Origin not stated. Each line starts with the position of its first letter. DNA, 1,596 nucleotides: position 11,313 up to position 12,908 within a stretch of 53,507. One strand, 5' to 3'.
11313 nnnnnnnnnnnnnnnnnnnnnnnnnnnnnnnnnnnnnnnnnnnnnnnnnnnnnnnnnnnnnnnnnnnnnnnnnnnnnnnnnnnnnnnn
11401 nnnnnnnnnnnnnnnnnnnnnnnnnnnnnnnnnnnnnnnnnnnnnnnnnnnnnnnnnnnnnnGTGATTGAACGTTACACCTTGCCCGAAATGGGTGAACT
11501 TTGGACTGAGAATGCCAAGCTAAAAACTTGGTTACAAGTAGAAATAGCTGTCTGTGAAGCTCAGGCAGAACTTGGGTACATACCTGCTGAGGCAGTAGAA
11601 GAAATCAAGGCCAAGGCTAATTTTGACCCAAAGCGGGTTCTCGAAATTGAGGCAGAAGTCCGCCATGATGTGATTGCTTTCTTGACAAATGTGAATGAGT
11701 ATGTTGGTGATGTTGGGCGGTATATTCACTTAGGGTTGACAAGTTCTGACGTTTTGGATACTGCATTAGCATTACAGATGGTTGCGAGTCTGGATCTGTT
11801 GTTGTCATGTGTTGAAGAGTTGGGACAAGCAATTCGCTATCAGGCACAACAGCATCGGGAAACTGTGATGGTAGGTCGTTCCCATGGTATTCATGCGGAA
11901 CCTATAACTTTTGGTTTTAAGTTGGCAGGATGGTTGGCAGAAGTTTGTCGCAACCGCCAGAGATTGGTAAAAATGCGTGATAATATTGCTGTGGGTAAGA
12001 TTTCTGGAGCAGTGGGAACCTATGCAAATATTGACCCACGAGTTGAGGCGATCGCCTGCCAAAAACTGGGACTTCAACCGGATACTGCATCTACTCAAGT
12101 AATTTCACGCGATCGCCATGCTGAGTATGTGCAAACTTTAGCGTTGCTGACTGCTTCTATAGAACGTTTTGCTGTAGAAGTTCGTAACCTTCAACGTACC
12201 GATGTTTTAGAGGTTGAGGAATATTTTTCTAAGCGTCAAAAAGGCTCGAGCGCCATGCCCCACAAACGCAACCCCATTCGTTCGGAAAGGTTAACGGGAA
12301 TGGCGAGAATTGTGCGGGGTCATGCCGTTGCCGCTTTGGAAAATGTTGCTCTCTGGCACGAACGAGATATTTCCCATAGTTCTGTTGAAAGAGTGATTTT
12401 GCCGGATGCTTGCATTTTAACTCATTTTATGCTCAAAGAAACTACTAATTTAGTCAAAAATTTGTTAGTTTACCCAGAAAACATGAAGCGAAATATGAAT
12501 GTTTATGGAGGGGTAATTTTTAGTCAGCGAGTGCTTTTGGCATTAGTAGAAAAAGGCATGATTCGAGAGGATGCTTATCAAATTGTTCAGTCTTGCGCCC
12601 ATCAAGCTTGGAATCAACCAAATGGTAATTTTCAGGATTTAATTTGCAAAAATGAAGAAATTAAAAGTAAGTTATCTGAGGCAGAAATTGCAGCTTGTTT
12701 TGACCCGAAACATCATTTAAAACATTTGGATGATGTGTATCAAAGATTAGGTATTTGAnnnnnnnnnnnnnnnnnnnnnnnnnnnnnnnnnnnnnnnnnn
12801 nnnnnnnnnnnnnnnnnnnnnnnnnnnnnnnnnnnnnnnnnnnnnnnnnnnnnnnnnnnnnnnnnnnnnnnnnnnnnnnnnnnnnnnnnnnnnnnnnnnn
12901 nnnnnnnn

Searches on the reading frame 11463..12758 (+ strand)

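Call 40: search_protein_families(library=pfam, proteins=[window:11463-12758:+], max_evalue=0.00001)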
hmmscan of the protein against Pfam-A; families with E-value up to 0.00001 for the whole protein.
window:11463-12758:+ (431 aa): 2 families
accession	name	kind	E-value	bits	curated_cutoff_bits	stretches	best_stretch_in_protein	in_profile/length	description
PF00206.25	Lyase_1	-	1.9e-60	205.3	27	1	7-286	7-312/312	Lyase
PF10397.14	ADSL_C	-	1.8e-27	95.9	32.7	1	350-428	1-78/79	Adenylosuccinate lyase C-terminus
